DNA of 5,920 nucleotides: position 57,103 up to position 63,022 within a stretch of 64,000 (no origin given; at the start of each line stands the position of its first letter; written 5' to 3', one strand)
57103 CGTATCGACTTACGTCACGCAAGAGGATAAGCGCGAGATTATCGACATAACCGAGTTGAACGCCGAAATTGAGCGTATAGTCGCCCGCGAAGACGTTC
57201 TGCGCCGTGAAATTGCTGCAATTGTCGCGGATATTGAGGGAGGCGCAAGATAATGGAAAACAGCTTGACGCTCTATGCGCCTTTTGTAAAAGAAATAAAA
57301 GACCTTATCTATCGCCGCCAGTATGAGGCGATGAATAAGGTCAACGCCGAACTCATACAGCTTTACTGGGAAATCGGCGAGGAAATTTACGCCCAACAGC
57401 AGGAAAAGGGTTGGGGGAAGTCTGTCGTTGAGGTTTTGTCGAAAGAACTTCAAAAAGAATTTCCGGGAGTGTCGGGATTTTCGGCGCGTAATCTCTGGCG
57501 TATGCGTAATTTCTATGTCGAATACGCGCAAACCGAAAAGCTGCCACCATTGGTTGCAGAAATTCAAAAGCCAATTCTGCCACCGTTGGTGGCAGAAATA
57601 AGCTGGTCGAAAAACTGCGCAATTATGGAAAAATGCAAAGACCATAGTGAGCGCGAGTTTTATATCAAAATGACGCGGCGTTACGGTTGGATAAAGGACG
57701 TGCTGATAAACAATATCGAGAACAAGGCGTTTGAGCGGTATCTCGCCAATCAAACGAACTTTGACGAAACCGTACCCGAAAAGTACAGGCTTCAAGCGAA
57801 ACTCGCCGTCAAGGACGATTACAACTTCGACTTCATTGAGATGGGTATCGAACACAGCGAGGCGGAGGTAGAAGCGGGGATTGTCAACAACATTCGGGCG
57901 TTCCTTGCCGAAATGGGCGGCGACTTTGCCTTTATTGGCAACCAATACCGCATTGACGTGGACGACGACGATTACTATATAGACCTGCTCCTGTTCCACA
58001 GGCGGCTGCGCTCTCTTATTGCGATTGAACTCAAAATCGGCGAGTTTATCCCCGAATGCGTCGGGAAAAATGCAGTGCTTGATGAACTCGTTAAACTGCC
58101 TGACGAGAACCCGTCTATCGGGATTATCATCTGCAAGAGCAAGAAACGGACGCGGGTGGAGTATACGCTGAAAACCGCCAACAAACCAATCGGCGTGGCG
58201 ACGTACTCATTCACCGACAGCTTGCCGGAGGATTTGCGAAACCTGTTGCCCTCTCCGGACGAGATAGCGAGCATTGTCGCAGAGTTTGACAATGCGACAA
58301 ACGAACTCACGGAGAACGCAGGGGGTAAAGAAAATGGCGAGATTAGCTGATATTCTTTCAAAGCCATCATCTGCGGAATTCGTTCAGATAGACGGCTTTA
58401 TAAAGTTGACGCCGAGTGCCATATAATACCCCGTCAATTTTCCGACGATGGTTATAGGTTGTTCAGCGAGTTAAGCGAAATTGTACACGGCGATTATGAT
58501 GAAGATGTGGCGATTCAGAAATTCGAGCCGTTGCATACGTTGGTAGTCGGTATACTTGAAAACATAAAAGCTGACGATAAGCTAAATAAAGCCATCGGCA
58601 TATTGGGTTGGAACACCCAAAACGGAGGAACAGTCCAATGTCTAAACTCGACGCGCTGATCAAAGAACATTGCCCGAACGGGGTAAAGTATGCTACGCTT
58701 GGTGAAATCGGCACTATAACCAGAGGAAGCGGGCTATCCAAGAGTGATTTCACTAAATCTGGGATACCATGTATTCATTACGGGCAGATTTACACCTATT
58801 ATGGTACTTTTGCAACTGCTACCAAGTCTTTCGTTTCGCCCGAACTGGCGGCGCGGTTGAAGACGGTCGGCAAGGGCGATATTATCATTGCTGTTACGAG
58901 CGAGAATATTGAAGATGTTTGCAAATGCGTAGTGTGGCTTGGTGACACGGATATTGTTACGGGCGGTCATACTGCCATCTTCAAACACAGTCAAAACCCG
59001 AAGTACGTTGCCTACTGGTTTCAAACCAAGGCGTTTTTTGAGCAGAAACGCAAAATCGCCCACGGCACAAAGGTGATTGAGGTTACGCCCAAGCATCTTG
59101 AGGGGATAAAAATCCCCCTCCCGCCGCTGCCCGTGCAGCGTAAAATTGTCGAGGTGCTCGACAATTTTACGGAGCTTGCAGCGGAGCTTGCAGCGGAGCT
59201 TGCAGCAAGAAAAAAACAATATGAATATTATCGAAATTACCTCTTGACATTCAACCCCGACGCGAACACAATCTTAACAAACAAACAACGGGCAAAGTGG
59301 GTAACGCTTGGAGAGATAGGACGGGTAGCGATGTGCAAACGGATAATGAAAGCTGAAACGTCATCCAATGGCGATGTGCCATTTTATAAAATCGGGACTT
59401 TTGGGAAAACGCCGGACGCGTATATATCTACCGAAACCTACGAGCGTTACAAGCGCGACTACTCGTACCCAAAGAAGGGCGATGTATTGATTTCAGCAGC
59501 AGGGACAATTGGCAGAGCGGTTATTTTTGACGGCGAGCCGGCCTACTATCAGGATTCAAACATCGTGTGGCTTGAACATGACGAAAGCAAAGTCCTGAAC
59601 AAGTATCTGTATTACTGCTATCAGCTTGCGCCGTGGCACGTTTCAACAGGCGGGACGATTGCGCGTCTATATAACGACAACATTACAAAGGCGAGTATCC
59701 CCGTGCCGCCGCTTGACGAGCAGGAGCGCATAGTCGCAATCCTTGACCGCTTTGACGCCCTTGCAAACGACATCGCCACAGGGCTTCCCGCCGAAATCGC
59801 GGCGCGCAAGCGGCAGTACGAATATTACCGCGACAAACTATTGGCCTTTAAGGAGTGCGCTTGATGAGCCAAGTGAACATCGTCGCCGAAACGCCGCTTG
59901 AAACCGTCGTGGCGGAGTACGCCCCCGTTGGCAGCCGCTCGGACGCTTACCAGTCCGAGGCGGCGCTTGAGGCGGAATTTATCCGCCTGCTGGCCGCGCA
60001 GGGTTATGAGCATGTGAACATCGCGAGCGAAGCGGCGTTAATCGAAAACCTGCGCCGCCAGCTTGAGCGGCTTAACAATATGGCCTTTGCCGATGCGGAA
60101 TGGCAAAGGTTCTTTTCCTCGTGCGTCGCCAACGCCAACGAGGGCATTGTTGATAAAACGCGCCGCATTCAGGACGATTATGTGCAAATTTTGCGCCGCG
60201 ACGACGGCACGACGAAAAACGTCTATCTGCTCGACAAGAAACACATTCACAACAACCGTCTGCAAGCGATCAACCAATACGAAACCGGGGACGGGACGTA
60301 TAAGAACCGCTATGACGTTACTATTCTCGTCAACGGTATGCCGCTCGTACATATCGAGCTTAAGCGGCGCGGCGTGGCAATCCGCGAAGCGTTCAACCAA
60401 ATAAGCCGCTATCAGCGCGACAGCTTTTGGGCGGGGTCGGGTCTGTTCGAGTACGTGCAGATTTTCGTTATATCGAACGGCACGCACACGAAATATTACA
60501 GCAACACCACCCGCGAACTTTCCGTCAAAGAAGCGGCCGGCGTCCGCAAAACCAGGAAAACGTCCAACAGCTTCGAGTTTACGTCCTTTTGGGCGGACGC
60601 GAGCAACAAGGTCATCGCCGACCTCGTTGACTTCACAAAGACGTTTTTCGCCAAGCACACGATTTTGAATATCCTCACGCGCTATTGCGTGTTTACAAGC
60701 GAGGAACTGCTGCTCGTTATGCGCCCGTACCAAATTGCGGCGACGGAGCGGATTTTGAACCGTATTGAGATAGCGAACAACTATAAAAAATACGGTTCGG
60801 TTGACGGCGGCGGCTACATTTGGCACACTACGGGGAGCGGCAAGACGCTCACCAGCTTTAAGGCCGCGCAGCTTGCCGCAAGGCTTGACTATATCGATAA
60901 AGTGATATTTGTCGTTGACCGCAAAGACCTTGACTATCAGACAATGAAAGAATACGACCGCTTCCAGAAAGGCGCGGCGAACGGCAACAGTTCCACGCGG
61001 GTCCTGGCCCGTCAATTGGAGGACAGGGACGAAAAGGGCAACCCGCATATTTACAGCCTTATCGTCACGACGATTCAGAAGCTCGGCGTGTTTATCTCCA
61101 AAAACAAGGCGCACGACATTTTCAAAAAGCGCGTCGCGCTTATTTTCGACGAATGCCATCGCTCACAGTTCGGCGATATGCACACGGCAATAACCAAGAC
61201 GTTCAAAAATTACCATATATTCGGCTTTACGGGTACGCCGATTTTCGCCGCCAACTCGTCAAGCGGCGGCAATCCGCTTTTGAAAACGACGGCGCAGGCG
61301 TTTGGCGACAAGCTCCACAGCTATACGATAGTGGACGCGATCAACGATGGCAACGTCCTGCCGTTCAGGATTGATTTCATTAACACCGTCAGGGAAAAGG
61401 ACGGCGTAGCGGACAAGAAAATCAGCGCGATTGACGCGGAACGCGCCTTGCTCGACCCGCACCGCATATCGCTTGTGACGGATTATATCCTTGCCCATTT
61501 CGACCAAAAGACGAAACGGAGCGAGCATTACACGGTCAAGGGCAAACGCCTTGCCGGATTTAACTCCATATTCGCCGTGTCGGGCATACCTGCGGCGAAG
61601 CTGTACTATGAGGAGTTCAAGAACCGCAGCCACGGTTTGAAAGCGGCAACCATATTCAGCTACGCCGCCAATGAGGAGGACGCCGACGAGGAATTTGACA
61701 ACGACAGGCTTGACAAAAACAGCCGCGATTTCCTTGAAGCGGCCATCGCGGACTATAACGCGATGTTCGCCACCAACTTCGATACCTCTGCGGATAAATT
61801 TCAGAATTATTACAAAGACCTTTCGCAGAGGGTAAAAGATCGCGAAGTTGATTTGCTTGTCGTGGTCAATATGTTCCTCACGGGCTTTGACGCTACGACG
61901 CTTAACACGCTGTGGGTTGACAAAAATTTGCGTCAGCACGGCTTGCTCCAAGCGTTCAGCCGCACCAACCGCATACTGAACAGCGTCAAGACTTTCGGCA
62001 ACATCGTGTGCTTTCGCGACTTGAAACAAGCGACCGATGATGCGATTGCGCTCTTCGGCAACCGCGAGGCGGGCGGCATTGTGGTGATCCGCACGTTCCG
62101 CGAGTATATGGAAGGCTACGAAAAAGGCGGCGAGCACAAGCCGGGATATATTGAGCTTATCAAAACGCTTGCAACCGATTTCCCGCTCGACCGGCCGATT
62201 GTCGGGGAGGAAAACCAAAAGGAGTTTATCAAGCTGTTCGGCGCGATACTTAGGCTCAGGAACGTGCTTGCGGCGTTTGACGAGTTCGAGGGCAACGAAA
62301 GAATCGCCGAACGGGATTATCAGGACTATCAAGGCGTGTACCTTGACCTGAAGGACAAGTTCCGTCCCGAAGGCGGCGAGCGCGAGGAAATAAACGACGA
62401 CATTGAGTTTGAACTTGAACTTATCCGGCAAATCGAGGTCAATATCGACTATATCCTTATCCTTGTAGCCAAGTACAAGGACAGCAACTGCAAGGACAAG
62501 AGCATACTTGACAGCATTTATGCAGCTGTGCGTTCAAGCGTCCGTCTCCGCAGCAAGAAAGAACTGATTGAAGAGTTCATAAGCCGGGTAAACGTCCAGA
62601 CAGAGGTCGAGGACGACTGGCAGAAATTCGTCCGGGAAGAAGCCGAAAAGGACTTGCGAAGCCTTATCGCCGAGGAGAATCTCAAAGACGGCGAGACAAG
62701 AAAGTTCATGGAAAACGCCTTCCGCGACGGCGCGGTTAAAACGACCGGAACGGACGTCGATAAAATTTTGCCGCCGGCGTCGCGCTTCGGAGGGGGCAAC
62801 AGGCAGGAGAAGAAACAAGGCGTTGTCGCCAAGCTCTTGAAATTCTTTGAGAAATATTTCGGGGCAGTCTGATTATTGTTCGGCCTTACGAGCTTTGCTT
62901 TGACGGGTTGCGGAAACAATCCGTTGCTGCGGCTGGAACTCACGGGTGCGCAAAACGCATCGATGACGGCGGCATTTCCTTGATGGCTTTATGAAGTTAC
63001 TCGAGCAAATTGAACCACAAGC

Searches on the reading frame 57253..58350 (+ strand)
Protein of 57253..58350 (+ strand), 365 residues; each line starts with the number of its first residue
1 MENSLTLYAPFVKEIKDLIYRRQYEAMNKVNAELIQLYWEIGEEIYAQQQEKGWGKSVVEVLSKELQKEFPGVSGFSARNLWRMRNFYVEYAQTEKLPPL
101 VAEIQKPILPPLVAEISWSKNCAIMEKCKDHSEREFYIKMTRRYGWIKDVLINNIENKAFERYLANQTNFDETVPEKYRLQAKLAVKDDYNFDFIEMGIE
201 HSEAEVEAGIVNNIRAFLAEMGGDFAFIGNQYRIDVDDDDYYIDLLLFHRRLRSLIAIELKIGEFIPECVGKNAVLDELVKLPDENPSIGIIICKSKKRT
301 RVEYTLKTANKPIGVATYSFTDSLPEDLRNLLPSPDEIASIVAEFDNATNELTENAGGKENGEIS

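Call 70: search_protein_families(library=pfam, proteins=[window:57253-58350:+], max_evalue=0.00001)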
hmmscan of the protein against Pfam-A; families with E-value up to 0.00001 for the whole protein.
window:57253-58350:+ (365 aa): 2 families
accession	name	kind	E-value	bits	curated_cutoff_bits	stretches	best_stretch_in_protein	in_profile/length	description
PF06250.17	YhcG_C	-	4e-50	170.2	32.5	1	185-333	3-157/157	YhcG PDDEXK nuclease domain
PF17761.7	DUF1016_N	-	1.6e-43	148.5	32.8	1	14-162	1-137/137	DUF1016 N-terminal domain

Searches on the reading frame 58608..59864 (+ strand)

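Call 70: search_protein_families(library=pfam, proteins=[window:58608-59864:+], max_evalue=0.00001)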
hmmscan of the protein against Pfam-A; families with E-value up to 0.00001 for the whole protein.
window:58608-59864:+ (418 aa): 1 family
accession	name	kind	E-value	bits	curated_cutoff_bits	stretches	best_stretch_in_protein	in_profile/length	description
PF01420.25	Methylase_S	-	2.1e-42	145.6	22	2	232-397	7-166/168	Type I restriction modification DNA specificity domain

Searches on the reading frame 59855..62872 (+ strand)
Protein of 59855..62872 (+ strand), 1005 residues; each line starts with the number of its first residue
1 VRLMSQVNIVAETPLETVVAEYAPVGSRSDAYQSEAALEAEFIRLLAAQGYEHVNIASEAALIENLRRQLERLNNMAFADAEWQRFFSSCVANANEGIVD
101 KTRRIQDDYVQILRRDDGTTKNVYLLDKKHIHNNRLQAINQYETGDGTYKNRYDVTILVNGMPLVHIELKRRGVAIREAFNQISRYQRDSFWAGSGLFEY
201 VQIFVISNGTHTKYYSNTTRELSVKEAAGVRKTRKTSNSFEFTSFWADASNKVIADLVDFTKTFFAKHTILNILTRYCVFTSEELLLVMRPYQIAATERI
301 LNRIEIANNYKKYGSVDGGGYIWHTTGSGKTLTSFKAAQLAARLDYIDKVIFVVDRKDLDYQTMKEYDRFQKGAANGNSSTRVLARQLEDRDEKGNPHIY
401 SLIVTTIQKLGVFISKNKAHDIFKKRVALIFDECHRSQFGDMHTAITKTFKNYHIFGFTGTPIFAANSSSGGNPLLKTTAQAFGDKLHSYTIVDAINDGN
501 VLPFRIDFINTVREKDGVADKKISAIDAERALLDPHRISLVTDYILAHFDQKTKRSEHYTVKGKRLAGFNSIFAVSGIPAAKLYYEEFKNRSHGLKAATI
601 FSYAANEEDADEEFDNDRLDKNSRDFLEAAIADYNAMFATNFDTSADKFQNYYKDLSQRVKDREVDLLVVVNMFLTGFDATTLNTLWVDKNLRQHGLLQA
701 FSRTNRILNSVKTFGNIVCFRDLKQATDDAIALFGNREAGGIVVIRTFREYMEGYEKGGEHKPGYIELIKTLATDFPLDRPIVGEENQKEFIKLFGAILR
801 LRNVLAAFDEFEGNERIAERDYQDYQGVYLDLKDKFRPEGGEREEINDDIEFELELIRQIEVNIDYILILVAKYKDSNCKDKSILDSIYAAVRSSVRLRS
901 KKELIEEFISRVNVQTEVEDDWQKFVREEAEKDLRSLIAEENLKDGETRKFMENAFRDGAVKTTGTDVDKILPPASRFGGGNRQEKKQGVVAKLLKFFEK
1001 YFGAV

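Call 70: search_protein_families(library=pfam, proteins=[window:59855-62872:+], max_evalue=0.00001)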
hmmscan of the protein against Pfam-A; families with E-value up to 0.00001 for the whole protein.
window:59855-62872:+ (1005 aa): 6 families
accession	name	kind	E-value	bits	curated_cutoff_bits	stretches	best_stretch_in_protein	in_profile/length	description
PF12008.13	EcoR124_C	-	3.2e-68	230.6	23.1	1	743-1001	1-260/260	Type I restriction and modification enzyme - subunit R C terminal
PF22679.2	T1R_D3-like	-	2.5e-58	197.4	27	1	568-722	2-158/158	Type I restriction enzyme subunit R domain 3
PF18766.7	SWI2_SNF2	-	3.1e-51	174.6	26.7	1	292-519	1-201/221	SWI2/SNF2 ATPase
PF04313.20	HSDR_N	-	4.4e-50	170.8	25.1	1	32-221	1-196/198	Type I restriction enzyme R protein N terminus (HSDR_N)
PF04851.21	ResIII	-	5.3e-36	124.4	22.5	1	288-463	3-163/164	Type III restriction enzyme, res subunit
PF00270.35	DEAD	-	4.3e-08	33.5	26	1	324-463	21-161/167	DEAD/DEAH box helicase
